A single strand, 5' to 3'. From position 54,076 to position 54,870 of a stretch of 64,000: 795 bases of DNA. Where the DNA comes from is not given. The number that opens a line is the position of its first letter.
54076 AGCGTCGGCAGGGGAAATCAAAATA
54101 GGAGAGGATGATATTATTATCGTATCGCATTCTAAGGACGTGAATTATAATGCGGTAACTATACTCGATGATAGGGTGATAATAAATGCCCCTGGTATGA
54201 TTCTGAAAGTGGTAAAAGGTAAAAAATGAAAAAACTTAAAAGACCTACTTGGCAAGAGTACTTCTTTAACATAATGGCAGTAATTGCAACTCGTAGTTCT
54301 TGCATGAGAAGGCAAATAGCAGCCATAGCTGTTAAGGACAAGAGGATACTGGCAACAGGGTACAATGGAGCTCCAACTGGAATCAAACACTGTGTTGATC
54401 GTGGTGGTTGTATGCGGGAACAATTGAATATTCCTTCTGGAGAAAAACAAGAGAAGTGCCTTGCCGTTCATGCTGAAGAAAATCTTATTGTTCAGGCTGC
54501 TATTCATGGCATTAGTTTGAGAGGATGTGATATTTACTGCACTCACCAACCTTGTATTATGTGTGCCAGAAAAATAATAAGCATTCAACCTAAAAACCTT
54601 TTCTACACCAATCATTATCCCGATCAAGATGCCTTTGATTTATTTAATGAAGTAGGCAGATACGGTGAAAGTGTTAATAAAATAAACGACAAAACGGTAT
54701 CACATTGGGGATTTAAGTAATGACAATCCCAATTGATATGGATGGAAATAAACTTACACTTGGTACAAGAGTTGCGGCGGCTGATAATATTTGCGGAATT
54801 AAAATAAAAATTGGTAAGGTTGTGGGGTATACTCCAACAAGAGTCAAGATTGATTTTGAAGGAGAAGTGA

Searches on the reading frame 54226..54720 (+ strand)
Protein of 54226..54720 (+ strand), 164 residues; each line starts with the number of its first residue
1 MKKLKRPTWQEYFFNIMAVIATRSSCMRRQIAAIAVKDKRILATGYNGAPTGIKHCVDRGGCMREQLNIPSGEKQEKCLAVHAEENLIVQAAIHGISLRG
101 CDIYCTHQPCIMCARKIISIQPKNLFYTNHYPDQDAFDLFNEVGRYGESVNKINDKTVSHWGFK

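Call 46: search_protein_families(library=pfam, proteins=[window:54226-54720:+], max_evalue=0.001)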
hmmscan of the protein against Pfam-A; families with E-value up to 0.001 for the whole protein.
window:54226-54720:+ (164 aa): 3 families
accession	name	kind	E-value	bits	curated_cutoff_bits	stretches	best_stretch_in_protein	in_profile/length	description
PF00383.29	dCMP_cyt_deam_1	-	7.6e-20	71.1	25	1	8-127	2-100/102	Cytidine and deoxycytidylate deaminase zinc-binding region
PF14437.12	MafB19-deam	-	7.8e-17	61.9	27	1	9-134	3-106/142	MafB19-like deaminase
PF14439.12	Bd3614-deam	-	6.6e-05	23.3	38.5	1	80-121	34-78/113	Bd3614-like deaminase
